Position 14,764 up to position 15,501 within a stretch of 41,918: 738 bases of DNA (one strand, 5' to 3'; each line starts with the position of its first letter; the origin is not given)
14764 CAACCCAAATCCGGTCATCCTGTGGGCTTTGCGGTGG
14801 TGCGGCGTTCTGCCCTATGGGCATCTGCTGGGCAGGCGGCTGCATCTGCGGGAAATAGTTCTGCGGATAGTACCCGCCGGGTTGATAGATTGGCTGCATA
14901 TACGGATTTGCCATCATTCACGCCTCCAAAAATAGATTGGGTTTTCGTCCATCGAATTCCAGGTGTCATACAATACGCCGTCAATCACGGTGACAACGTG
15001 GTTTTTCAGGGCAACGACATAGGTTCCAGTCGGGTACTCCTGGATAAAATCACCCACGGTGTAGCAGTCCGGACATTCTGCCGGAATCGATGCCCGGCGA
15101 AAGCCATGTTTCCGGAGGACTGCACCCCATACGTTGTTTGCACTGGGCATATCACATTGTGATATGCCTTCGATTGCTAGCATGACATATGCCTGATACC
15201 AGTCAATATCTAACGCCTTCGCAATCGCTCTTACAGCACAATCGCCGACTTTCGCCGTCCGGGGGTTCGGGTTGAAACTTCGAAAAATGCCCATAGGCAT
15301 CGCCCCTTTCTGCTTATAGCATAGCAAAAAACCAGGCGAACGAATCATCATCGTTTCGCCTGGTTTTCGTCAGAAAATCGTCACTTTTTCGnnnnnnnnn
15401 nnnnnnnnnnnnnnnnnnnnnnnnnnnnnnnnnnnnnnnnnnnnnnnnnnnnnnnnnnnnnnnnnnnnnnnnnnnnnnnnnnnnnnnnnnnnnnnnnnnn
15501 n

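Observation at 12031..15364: Terminator-bracketed eight-gene unit of extreme low-complexity, Cys-rich and membrane proteins in the moron slot: candidate undescribed system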

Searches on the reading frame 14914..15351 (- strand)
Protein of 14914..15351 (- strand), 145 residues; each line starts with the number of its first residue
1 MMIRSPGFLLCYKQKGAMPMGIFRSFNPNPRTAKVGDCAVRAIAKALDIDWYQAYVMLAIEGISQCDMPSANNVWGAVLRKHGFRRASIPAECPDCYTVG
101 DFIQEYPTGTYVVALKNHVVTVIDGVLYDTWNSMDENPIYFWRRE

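Call 4: search_protein_families(library=pfam, proteins=[window:14914-15351:-], max_evalue=1)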
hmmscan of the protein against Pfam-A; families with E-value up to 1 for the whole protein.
window:14914-15351:- (145 aa): 0 families

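Call 5: search_protein_families(library=phrogs, proteins=[window:14914-15351:-], max_evalue=1)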
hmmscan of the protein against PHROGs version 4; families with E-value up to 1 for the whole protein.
window:14914-15351:- (145 aa): 2 families
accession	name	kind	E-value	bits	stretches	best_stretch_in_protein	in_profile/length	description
phrog_3754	-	unknown function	1.6e-33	117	1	22-144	7-143/145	-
phrog_15863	-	unknown function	2.6e-09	37.8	1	23-134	3-110/312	-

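Call 6: search_protein_families(library=ncbifam, proteins=[window:14914-15351:-], max_evalue=1)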
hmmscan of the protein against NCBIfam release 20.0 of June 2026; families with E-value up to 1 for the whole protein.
window:14914-15351:- (145 aa): 0 families

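Call 13: search_solved_structures(query=window:14914-15300:-, max_evalue=10, show_alignments=2)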
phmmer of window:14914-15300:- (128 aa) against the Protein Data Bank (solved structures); distinct sequences matched with E-value up to 10: 0.

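Call 27: search_solved_structures(query=A2, max_evalue=10, show_alignments=2)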
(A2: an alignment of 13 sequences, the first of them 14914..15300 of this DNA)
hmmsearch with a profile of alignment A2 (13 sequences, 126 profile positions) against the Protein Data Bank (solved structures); distinct sequences matched with E-value up to 10: 2.
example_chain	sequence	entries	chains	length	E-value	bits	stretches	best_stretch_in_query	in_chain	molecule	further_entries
9um2_A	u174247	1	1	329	0.56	13.5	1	62-120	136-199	GuPTR1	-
7c10_A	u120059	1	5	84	1.1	12.5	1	70-86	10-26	Glutaredoxin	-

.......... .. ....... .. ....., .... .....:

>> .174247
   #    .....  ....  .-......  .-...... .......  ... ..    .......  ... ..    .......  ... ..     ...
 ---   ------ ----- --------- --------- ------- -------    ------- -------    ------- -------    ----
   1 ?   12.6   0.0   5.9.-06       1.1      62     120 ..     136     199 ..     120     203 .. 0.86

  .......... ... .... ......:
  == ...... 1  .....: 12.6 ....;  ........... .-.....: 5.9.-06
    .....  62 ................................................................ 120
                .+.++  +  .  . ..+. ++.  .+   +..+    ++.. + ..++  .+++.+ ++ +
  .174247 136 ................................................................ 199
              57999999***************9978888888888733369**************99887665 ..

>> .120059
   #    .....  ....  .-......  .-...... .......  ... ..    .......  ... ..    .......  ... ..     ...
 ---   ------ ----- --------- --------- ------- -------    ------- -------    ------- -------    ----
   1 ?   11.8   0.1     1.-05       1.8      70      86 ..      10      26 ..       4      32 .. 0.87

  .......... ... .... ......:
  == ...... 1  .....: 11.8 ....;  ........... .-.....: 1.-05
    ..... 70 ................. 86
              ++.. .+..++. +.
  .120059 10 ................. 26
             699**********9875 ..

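Call 28: search_protein_families(library=pfam, alignment_id=A2, max_evalue=5)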
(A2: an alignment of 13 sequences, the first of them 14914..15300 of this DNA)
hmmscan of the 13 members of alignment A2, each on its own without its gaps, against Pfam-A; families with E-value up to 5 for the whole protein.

A. member 1, window:14914-15300:- (128 aa): 0 families

B. families by the number of members that match (of 13 scanned): 3 families
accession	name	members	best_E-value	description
PF20614.3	Mycovirus_RNAse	1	0.066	Homologues of viral RNAse III, found in viruses infecting fungi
PF03330.24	DPBB_1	1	0.14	Lytic transglycolase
PF23947.1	DUF7281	1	0.37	Domain of unknown function (DUF7281)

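Call 42: search_dna_similar(query=window:14914-15300:-, collection=phages, mode=protein, max_rows=40, max_evalue=0.001, rows=spread)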
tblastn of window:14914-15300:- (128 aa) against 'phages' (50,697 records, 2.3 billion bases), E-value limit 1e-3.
Records with a match: 61; places in all: 61; records where one place covers at least 80% of the query: 46.
Best place of each record, by identity: <60% 61.
By first word of the organism name: Bacillus 23; Prevotella 15; Pseudomonas 9; Bacteriophage 8; Dulem 2; Geobacillus 2; Butyrivibrio 1; bajarodcaudo 1.
By host as written in the record: Prevotella sp. 15; Bacillus anthracis Sterne 10; - 9; Pseudomonas aeruginosa 7; Bacillus anthracis 5; Bacillus cereus 4; Geobacillus kaustophilus ATCC 8005 2; Bacillus cereus VKM B-370 2; and 7 more.
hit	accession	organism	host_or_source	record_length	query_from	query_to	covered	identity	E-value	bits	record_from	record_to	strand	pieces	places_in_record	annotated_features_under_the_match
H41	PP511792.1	Dulem virus 33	Propithecus coquereli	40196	5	128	97%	55.6%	2e-43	156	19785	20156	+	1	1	hypothetical protein (x2)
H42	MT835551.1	Bacteriophage sp.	human fecal samples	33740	6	128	96%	51.2%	2e-36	136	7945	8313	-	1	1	record has no annotation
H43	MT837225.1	Bacteriophage sp.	human fecal samples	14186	5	127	96%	51.2%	7e-36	134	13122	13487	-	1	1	record has no annotation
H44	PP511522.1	Dulem virus 35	Varecia variegata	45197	1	128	100%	48.4%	2e-33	127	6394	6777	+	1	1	hypothetical protein (x3)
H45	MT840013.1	Bacteriophage sp.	human fecal samples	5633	3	128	98%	48.8%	1e-33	128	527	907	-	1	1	record has no annotation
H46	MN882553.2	Butyrivibrio virus Ceridwen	Butyrivibrio fibrisolvens DSM 3071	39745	3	127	98%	43.2%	2e-30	119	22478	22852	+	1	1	hypothetical protein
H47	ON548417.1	Bacillus phage vB_BanS-Thrax1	Bacillus anthracis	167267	7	127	95%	37.4%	4e-19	87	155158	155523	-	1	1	hypothetical protein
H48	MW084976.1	Bacillus phage Kirov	Bacillus cereus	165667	7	127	95%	35.2%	7e-18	84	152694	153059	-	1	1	putative peptidase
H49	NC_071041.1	Bacillus phage Kirov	Bacillus cereus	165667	7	127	95%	35.2%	7e-18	84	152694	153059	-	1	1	putative peptidase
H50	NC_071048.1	Bacillus phage vB_BanS_Chewbecca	Bacillus anthracis Sterne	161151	7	127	95%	35.0%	5e-19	87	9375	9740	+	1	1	hypothetical protein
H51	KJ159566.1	Geobacillus phage GBK2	Geobacillus kaustophilus ATCC 8005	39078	7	128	95%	34.1%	3e-16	79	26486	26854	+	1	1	hypothetical protein (x2)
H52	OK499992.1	Bacillus phage vB_BanS_Nate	Bacillus anthracis Sterne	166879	7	127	95%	33.6%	3e-15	76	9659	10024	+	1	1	hypothetical protein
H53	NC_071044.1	Bacillus phage vB_BanS_Nate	Bacillus anthracis Sterne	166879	7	127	95%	33.6%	3e-15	76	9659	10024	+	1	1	hypothetical protein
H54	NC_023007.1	Bacillus phage vB_BanS-Tsamsa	Bacillus anthracis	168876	7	127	95%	33.6%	6e-15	75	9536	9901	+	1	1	hypothetical protein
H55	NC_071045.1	Bacillus phage Izhevsk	Bacillus cereus VKM B-370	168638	7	127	95%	33.6%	6e-15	75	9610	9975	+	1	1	putative peptidase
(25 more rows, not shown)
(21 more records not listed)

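Call 56: find_homologous_proteins(query=A2)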
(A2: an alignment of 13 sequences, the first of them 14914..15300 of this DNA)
Query A2 (13 sequences) (128 aa, profile of the alignment): 8000 proteins with E <= 0.001 among 8000 candidates; the best 120 are listed.
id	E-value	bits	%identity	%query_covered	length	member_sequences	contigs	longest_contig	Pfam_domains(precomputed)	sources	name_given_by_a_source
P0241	1.6e-62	227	58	97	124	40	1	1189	-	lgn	-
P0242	3.1e-62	226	59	96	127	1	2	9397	-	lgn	-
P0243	3.8e-62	226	59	97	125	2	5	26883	-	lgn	-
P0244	4.3e-62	226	58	96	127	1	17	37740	-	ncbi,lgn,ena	-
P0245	5.5e-62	225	54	96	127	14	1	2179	-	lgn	-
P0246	7.4e-62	225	57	97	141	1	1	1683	-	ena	-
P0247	1.3e-61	224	54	94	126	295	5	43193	-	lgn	-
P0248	1.4e-61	224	57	96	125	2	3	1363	-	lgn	-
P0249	1.4e-61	224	54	96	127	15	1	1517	-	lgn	-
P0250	1.5e-61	224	57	96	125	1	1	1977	-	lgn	-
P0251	2.3e-61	223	53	94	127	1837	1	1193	-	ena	-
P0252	2.4e-61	223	52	98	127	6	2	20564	-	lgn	-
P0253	3.2e-61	223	54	95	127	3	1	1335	-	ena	-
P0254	3.4e-61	223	56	97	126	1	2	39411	-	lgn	-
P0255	3.5e-61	223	54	95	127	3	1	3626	-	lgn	-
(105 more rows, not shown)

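Call 62: predict_structure(alignment_id=A5)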
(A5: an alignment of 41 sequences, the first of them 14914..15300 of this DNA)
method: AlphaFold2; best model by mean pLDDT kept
length: 128 residues; sequences in the alignment: 41
mean_pLDDT: 93.3   pTM: 0.87
mean pLDDT of the five models: 93.3, 92.7, 92.6, 91.5, 91.2
residues with pLDDT >= 90: 109; 70-90: 16; 50-70: 1; < 50: 2
segments of 3 or more residues with pLDDT < 50: none
pLDDT, mean of each block of 10 residues (from residue 1): 81 89 98 98 98 95 98 81 94 96 97 96 93
secondary structure, 60 per line:
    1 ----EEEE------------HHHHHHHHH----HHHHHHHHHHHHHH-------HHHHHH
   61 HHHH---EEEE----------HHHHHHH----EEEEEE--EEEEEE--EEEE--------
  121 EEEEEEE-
elements in order: E5-8 H21-29 H34-47 H55-64 E68-71 H82-88 E93-98 E101-106 E109-112 E121-127

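Call 66: fold_search(model_id=the predicted structure, library=pdb)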
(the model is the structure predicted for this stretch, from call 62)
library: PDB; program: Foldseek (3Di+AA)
matches with E <= 10: 283; with E <= 0.001: 0
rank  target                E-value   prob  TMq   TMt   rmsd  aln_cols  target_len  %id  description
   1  6pgv_A                3.1e-02  0.75  0.41  0.36   6.8       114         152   19  Human Josephin-2 in complex with ubiquitin (released 2019-10-23)
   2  3m1u_B                4.8e-01  0.13  0.23  0.08  11.8        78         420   10  Crystal structure of a Putative gamma-D-glutamyl-L-diamino acid endopeptidase (DVU_0896) from DESULFOVIBRIO VULGARIS H (released 2010-04-07)
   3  8awo_B                5.9e-01  0.15  0.19  0.22   3.9        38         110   21  Crystal structure of a manganese-containing cupin (tm1459) from Thermotoga maritima, variant AIFQ (Y7A/M38I/Y83F/C106Q (released 2023-03-08)
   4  6l2f_A                7.6e-01  0.13  0.19  0.20   4.0        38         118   21  Crystal structure of a cupin protein (tm1459, H54AH58A mutant) in copper (Cu) substituted form (released 2020-04-01)
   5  9jew_B                7.6e-01  0.12  0.18  0.20   4.0        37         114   22  Crystal structure of a cupin protein (tm1459, C106V mutant) in iron (Fe) substituted form (released 2025-05-07)
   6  8hjx_B                7.6e-01  0.12  0.18  0.20   4.0        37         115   22  Crystal structure of a cupin protein (tm1459, H52A/H58E mutant) in copper (Cu) substituted form (released 2023-06-14)
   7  5wsd_A                8.7e-01  0.11  0.18  0.20   4.0        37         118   22  Crystal structure of a cupin protein (tm1459) in apo form (released 2017-05-31)
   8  9jew_A                8.7e-01  0.11  0.18  0.20   4.0        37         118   22  Crystal structure of a cupin protein (tm1459, C106V mutant) in iron (Fe) substituted form (released 2025-05-07)
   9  8awp_B                8.7e-01  0.09  0.17  0.19   4.8        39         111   20  Crystal structure of a manganese-containing cupin (tm1459) from Thermotoga maritima, variant 208 (V19I/R23H/M38I/I60F/ (released 2023-03-08)
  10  1y4h_A                9.9e-01  0.11  0.39  0.31   8.8       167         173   13  Wild type staphopain-staphostatin complex (released 2005-01-18)
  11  8hjx_A                9.9e-01  0.10  0.18  0.20   4.0        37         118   22  Crystal structure of a cupin protein (tm1459, H52A/H58E mutant) in copper (Cu) substituted form (released 2023-06-14)
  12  5wse_B                1.1e+00  0.11  0.19  0.21   4.0        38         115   21  Crystal structure of a cupin protein (tm1459) in osmium (Os) substituted form I (released 2017-05-31)
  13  8zyg_B                1.1e+00  0.10  0.18  0.20   4.0        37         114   22  Crystal structure of a cupin protein (tm1459, I49C-4py/H52A/C106D mutant) in copper (Cu) substituted form (released 2024-09-04)
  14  8hjy_A                1.1e+00  0.10  0.18  0.20   4.0        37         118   22  Crystal structure of a cupin protein (tm1459, H52A/H58E/F104W mutant) in copper (Cu) substituted form (released 2023-06-14)
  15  4a7k                  1.1e+00  0.06  0.19  0.04  10.8        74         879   12  Bifunctional Aldos-2-ulose dehydratase (released 2012-03-21)
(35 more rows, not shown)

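Call 92: get_annotated_region(hit=H51, flank=4000)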
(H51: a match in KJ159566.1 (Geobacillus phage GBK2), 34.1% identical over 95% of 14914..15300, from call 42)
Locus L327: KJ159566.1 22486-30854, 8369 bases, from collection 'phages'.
description: Geobacillus phage GBK2, complete genome.
organism: Geobacillus phage GBK2 (NCBI taxid 1458842)
taxonomy: Viruses; Duplodnaviria; Heunggongvirae; Uroviricota; Caudoviricetes
host: Geobacillus kaustophilus ATCC 8005; source: -; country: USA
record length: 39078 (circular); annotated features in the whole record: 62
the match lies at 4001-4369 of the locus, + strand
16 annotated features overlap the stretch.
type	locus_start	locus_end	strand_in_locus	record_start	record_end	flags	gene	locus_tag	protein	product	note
CDS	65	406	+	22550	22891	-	-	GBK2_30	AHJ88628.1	hypothetical protein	-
CDS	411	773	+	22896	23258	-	-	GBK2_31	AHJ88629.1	hypothetical protein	-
CDS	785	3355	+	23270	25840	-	-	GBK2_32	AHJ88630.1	hypothetical protein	-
CDS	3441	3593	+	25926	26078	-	-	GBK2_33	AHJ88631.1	hypothetical protein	-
CDS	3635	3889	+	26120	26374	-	-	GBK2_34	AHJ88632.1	hypothetical protein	-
CDS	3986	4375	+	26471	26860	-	-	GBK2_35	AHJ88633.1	hypothetical protein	-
CDS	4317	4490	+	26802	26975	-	-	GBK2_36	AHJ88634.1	hypothetical protein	-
CDS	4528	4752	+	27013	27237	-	-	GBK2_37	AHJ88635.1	hypothetical protein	-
CDS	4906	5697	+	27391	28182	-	-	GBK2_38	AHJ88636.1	recombinase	-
CDS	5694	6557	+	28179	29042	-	-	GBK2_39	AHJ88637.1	RecT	-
CDS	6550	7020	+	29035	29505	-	-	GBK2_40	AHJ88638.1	SSB protein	-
CDS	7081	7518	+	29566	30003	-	-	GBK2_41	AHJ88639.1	hypothetical protein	-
CDS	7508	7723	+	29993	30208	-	-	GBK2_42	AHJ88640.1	hypothetical protein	-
CDS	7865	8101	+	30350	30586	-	-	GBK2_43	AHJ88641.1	hypothetical protein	-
CDS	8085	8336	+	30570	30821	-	-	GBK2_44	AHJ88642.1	hypothetical protein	-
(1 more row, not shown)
